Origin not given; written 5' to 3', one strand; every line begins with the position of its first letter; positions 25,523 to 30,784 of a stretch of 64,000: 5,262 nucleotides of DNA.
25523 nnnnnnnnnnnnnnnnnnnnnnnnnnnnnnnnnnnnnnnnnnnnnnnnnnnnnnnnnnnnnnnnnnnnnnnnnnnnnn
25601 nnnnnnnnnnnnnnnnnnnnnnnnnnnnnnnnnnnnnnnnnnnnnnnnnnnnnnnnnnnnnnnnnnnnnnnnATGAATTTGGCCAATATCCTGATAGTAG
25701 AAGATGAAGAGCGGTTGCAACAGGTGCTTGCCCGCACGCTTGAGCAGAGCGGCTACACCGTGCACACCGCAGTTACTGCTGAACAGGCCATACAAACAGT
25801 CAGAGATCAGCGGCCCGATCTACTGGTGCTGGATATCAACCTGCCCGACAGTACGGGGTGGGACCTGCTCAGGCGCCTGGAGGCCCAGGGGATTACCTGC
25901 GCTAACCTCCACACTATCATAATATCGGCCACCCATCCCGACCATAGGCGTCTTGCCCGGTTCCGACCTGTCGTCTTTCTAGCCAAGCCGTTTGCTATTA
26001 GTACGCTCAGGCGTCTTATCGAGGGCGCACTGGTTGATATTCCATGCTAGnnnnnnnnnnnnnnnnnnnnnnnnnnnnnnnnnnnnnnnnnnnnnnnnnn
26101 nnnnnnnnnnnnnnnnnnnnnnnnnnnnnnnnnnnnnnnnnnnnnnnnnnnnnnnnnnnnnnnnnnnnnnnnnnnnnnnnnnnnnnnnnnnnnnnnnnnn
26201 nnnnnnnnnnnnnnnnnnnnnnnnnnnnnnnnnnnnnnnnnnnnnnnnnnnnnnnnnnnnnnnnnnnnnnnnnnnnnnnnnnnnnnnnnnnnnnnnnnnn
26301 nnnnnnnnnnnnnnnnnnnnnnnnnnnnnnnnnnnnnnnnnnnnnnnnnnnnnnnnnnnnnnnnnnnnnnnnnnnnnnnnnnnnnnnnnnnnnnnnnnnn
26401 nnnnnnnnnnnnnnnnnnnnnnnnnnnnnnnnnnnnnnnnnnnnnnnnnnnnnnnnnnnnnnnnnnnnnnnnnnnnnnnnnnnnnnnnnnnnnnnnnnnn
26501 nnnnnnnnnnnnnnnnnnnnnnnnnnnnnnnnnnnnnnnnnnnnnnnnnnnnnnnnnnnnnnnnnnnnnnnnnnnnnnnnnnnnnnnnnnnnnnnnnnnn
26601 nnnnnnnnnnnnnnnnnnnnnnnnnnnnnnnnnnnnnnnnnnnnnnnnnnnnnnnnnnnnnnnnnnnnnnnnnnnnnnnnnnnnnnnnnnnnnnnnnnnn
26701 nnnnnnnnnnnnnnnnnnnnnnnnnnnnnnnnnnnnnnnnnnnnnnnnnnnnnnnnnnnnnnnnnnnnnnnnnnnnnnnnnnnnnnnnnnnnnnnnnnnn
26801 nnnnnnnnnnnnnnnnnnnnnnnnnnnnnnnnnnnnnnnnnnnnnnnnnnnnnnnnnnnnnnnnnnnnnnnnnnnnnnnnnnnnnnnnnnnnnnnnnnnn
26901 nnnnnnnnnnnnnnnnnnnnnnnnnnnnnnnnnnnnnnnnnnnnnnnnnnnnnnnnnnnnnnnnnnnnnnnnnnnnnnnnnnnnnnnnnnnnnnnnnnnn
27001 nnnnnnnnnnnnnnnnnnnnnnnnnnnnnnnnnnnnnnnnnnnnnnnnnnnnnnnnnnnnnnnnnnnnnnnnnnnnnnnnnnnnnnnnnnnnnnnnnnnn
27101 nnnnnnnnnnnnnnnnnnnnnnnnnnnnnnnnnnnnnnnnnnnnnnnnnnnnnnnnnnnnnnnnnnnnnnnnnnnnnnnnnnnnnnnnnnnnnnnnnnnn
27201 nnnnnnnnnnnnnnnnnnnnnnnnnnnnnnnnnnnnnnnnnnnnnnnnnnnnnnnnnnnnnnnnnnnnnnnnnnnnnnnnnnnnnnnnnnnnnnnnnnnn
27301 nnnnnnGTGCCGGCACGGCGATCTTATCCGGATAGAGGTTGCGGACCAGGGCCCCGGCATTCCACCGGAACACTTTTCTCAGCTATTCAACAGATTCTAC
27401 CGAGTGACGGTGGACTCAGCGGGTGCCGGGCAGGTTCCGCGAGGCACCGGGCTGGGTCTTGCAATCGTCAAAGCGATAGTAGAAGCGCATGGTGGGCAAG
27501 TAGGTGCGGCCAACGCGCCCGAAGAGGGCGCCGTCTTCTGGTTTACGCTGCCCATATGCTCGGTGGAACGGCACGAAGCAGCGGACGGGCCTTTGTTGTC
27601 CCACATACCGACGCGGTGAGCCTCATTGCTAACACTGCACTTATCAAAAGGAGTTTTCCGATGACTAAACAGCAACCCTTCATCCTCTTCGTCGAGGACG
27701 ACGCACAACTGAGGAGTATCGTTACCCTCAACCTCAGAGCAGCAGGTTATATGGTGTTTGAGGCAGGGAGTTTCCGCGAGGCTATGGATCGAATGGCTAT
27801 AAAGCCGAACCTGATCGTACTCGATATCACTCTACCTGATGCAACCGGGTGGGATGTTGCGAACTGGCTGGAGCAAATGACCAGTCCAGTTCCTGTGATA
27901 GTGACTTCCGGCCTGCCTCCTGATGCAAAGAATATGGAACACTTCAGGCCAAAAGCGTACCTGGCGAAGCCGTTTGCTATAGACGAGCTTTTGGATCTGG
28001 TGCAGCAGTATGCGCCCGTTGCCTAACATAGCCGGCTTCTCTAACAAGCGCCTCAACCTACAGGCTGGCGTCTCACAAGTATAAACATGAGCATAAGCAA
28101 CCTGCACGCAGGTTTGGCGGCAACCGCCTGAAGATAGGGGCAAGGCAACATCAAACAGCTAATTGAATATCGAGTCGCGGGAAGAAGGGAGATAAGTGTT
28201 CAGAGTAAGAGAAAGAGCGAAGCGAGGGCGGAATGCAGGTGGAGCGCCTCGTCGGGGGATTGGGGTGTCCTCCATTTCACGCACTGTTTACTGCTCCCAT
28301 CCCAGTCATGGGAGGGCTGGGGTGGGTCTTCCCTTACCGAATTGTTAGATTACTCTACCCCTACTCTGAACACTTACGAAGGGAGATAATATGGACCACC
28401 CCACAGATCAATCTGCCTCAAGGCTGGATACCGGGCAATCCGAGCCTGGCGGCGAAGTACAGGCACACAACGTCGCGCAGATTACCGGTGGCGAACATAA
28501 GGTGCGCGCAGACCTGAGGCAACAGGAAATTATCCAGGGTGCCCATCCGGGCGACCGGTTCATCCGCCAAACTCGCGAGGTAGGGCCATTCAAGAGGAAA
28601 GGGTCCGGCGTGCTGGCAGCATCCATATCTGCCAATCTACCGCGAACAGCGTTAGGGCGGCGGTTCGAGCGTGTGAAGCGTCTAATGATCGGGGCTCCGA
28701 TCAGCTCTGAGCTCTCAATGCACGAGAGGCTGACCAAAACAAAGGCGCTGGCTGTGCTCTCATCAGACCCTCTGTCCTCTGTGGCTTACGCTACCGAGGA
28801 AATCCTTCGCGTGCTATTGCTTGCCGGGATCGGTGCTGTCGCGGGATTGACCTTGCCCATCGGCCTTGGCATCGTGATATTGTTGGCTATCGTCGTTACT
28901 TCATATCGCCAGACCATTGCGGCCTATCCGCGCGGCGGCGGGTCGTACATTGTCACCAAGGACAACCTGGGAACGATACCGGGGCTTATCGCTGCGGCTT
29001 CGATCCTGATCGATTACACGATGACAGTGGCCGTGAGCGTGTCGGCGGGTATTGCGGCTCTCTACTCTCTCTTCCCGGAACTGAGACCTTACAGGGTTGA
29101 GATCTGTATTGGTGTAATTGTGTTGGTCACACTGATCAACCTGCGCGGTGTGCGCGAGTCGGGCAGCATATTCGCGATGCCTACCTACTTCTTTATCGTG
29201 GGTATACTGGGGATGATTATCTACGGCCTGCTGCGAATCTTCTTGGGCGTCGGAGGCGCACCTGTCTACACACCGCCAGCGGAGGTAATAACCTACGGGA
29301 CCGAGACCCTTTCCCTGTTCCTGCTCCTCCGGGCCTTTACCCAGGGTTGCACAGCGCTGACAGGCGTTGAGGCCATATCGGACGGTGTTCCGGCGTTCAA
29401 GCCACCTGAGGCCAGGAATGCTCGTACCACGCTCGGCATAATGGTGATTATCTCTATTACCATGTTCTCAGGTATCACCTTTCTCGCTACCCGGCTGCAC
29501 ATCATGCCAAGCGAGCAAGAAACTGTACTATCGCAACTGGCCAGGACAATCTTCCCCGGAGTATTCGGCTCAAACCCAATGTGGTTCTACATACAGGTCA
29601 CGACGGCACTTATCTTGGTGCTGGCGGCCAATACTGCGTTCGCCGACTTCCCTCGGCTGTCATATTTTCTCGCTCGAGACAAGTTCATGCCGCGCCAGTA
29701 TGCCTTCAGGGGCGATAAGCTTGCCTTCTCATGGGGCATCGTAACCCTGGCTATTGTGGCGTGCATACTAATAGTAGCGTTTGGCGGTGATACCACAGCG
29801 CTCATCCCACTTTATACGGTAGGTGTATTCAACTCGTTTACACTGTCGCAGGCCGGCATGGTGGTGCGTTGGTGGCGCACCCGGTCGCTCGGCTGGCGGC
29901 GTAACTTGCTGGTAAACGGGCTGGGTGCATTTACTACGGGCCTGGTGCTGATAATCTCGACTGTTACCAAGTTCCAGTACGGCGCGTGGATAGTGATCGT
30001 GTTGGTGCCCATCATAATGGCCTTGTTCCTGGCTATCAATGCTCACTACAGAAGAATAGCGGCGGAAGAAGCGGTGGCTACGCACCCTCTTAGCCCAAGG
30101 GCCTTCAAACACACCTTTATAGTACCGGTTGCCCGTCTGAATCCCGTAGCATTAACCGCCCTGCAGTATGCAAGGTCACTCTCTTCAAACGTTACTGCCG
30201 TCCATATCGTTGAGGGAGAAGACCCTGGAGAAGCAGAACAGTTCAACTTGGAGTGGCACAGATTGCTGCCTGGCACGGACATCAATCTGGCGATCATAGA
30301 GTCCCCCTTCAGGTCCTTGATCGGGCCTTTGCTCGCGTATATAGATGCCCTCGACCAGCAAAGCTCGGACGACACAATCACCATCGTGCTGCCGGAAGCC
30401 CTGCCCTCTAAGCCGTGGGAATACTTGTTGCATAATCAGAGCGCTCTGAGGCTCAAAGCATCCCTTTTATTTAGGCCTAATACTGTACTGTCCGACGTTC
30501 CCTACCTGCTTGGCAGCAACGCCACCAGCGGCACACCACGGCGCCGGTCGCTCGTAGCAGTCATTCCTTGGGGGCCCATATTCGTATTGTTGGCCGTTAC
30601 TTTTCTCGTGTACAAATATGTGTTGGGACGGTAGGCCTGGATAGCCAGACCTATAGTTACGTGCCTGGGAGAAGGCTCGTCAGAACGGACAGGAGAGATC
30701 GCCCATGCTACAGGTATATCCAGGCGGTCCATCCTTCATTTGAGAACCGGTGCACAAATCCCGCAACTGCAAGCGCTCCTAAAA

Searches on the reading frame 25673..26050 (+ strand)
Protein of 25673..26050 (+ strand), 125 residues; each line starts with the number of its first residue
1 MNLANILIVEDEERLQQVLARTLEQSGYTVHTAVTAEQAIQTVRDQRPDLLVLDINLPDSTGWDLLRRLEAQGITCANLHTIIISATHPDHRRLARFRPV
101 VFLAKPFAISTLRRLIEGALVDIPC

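Call 57: search_protein_families(library=pfam, proteins=[window:25673-26050:+], max_evalue=0.00001)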
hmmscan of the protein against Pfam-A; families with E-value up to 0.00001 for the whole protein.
window:25673-26050:+ (125 aa): 1 family
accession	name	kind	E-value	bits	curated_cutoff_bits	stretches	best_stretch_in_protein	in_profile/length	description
PF00072.30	Response_reg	-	6e-21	75.1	30.2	1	6-116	1-110/111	Response regulator receiver domain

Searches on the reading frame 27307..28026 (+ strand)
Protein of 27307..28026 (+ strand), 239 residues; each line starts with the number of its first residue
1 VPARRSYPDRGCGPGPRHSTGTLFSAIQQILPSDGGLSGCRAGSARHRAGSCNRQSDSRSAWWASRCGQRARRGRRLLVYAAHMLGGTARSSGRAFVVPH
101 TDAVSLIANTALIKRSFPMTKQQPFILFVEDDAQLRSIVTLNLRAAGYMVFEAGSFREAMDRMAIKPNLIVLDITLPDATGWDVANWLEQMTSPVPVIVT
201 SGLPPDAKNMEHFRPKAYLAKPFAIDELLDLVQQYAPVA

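Call 11: search_protein_families(library=pfam, proteins=[window:27307-28026:+])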
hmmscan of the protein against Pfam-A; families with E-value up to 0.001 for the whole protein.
window:27307-28026:+ (239 aa): 1 family
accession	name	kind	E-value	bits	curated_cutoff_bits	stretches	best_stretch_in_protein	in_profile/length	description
PF00072.30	Response_reg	-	1.8e-14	54.3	30.2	1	126-232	1-110/111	Response regulator receiver domain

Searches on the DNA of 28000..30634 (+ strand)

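Call 4: search_rna_families(source=window, start=28000, end=28450, threshold=evalue, max_evalue=10, show_alignments=3)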
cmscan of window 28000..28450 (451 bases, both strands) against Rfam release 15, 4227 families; matches with E-value up to 10: 2.
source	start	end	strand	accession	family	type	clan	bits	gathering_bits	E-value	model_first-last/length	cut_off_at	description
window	28118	28216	+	RF01929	bxd_1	Gene; lncRNA;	-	15.3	75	0.55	1-86/86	no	Bithoraxoid conserved region 1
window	28047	28119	-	RF04270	mir-743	Gene; miRNA;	CL00136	13.8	67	9.2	1-75/75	no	mir-743 microRNA precursor family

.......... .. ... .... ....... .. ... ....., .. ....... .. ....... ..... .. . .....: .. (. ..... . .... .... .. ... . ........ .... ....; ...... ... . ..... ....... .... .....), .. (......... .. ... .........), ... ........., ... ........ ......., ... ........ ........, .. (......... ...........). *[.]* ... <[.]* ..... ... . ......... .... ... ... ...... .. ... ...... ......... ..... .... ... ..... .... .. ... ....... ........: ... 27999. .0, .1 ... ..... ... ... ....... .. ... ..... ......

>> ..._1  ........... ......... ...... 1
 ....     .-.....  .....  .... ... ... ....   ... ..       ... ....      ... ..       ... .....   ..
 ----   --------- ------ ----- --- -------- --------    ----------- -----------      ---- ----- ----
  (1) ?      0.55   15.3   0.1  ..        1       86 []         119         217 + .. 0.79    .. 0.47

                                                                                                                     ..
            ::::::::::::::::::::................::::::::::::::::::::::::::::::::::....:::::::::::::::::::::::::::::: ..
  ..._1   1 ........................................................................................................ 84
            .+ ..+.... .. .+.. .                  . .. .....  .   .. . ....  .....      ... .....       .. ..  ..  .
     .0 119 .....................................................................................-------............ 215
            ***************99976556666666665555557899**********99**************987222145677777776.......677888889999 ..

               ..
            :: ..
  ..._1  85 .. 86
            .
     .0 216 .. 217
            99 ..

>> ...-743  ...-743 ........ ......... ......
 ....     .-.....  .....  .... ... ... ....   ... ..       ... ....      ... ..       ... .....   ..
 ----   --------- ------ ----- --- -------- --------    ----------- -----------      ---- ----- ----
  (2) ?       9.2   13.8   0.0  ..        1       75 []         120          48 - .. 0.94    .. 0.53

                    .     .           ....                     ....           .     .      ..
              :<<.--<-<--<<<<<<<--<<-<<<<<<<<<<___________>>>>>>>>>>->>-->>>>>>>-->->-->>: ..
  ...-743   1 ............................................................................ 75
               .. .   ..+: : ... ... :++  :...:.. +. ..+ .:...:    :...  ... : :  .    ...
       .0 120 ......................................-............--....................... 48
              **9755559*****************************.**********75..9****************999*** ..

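Call 32: search_rna_families(sources=[L001, L002, L003, L004, L005, L006, L007, L008, L009, L010, L011, L012, L013, L014, L015, L016, L017, L018, L059], threshold=gathering)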
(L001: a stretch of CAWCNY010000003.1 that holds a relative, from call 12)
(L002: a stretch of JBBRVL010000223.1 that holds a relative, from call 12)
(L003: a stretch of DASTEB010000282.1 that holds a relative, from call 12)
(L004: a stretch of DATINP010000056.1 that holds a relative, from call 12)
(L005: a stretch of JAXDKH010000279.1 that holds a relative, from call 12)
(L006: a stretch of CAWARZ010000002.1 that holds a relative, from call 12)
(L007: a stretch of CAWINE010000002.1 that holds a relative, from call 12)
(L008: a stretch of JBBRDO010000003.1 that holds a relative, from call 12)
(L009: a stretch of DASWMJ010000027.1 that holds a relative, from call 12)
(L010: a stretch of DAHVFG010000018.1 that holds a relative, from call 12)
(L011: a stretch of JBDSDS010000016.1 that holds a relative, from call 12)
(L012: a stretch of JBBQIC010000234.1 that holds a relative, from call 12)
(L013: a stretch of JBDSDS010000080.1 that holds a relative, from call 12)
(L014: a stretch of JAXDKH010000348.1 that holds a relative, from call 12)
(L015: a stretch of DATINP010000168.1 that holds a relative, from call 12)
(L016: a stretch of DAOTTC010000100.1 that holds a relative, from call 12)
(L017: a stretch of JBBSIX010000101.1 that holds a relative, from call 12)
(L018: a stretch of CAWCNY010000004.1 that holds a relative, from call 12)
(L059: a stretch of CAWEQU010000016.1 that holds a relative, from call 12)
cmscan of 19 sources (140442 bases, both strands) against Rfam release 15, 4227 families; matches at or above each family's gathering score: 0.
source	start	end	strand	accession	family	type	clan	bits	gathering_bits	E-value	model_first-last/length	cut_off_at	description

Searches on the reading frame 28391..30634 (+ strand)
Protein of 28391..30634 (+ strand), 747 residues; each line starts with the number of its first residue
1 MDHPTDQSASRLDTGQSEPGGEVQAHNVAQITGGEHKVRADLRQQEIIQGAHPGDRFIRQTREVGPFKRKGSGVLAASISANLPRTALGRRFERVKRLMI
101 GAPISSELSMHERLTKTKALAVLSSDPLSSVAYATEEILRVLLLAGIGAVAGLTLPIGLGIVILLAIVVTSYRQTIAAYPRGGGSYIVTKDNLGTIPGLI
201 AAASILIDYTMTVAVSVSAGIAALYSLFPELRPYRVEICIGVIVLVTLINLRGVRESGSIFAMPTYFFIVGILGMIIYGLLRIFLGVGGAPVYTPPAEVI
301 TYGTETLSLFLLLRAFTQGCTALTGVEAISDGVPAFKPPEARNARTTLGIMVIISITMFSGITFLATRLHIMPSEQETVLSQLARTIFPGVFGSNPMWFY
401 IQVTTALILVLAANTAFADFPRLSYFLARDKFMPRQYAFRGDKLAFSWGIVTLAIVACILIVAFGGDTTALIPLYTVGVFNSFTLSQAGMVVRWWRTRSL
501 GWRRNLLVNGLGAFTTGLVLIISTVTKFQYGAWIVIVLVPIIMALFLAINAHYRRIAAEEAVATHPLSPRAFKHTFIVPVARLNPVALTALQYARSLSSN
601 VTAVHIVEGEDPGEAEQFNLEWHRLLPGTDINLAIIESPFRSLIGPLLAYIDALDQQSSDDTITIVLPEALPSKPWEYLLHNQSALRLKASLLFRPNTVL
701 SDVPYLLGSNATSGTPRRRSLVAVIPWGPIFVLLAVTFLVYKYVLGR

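Call 11: search_protein_families(library=pfam, proteins=[window:28391-30634:+])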
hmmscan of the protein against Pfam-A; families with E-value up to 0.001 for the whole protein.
window:28391-30634:+ (747 aa): 2 families
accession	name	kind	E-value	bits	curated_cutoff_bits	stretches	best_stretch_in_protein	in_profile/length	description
PF13520.12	AA_permease_2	-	5e-31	108.5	27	1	119-526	6-407/427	Amino acid permease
PF02705.21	K_trans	-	5.6e-07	28.8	24.8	1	193-276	91-176/454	K+ potassium transporter integral membrane domain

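Call 12: find_related_loci(query=window:28391-30634:+, collection=genome_contigs, flank=3000)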
Query window:28391-30634:+ (747 aa) in genome_contigs; peptide patterns used: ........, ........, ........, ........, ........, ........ (x = any residue, [..] = any of these).
187 stretches matched a pattern; 165 encode a relative of the query (tblastn E <= 1e-3); the best 80 are kept; 80 distinct loci.
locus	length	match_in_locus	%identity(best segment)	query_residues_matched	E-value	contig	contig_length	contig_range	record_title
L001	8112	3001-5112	78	34-728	0e+0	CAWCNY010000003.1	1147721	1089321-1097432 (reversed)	MAG: uncultured Chloroflexia bacterium isolate MFD04944.bin.1.43 genome assembly, contig: contig_28112, whole genome sho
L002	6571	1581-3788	73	20-747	0e+0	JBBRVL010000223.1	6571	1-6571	MAG: Chloroflexia bacterium isolate La3_metabat2.148 La3_metabat2.148_K_3818377_L_6571_cov_9.0000, whole genome shotgun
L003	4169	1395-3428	78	36-713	0e+0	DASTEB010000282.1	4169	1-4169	MAG TPA_asm: Chloroflexia bacterium isolate SMAG_U836 k141_1373288, whole genome shotgun sequence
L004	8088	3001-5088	75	36-728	0e+0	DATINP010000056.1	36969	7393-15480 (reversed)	MAG TPA_asm: Chloroflexia bacterium isolate SMAG_U15799 k141_1036427, whole genome shotgun sequence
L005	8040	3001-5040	72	35-715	0e+0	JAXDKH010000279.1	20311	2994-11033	MAG: Chloroflexia bacterium isolate BP_590 scaffold_3796337, whole genome shotgun sequence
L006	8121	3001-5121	70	34-742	0e+0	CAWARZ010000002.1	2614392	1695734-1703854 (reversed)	MAG: uncultured Chloroflexia bacterium isolate MFD02416.bin.2.68 genome assembly, contig: contig_1827, whole genome shot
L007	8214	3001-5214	66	6-747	0e+0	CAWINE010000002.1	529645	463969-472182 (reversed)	MAG: uncultured Chloroflexia bacterium isolate MFD01213.bin.2.117 genome assembly, contig: contig_10129, whole genome sh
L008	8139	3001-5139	67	35-747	0e+0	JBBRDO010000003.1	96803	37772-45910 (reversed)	MAG: Chloroflexia bacterium isolate Co_metawrap_2454 Cmw_2454_k141_21307074_length_96803_cov_33.9986, whole genome shotg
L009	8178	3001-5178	65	14-745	0e+0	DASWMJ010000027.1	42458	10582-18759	MAG TPA_asm: Chloroflexia bacterium isolate SMAG_U3384 k141_64793, whole genome shotgun sequence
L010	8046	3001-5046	71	36-710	0e+0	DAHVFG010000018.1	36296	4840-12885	MAG TPA_asm: Chloroflexi bacterium isolate clean1712 NODE_18_length_36296_cov_10.507341, whole genome shotgun sequence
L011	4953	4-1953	71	96-745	0e+0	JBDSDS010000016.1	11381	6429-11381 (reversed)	MAG: Chloroflexia bacterium isolate cluster1_bin.187 k127_3740975, whole genome shotgun sequence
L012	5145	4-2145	65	16-729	0e+0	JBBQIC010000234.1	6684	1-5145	MAG: Chloroflexia bacterium isolate Co_metawrap_852 Cmw_852_k141_18316332_length_6684_cov_21.0000, whole genome shotgun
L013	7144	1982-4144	65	14-744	0e+0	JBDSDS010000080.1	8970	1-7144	MAG: Chloroflexia bacterium isolate cluster1_bin.187 k127_12201432, whole genome shotgun sequence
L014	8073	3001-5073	66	42-741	0e+0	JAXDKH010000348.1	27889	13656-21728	MAG: Chloroflexia bacterium isolate BP_590 scaffold_4515063, whole genome shotgun sequence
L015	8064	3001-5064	67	41-730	0e+0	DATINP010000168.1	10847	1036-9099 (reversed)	MAG TPA_asm: Chloroflexia bacterium isolate SMAG_U15799 k141_1717773, whole genome shotgun sequence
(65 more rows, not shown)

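Call 45: search_solved_structures(query=window:28391-30634:+, max_evalue=0.00001)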
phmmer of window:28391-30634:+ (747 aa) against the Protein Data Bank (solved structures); distinct sequences matched with E-value up to 0.00001: 1.
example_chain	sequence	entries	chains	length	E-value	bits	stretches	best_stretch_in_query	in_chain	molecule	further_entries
6s3k_B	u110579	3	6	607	2.3e-152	511.9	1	92-705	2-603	APC family permease | Potassium transporter KimA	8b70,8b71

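Call 50: find_encoding_contigs(protein=window:28391-30634:+, flank=1500, max_places=10)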
Protein window:28391-30634:+ (747 aa): no gene with exactly this product is on record in the collection.

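Call 51: find_homologous_proteins(query=window:28391-30634:+, max_evalue=1e-100)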
Query window:28391-30634:+ (747 aa): 7990 proteins with E <= 1e-100 among 8000 candidates; the best 120 are listed.
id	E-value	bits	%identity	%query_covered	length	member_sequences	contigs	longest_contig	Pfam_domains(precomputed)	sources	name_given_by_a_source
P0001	0.0e+0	1634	100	100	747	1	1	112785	PF02705.22,PF13520.13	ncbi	ncbi:MAG: APC family permease [Chloroflexota bacterium]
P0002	0.0e+0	1306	79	99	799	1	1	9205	PF02705.22,PF13520.13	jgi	jgi:amino acid transporter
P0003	0.0e+0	1223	73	100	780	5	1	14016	PF02705.22,PF13520.13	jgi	jgi:amino acid transporter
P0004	0.0e+0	1220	75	96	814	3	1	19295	PF02705.22,PF13520.13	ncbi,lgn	-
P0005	0.0e+0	1218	73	99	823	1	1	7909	PF02705.22,PF13520.13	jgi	jgi:amino acid transporter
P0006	0.0e+0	1213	75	96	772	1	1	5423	PF02705.22,PF13520.13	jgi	jgi:amino acid transporter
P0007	0.0e+0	1211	75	95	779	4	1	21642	PF02705.22,PF13520.13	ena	-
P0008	0.0e+0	1209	77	92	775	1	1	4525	PF02705.22,PF13520.13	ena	-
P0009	0.0e+0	1209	73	98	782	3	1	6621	PF13520.13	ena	-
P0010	0.0e+0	1199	73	97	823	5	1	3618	PF02705.22,PF13520.13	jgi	jgi:amino acid transporter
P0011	0.0e+0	1193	73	97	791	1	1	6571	PF02705.22,PF13520.13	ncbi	-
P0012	0.0e+0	1187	79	89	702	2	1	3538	PF02705.22,PF13520.13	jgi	jgi:amino acid transporter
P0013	0.0e+0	1181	71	98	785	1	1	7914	PF13520.13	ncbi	-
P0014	0.0e+0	1179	73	96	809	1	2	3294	PF13520.13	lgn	-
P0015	0.0e+0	1133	71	95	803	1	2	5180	PF13520.13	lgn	-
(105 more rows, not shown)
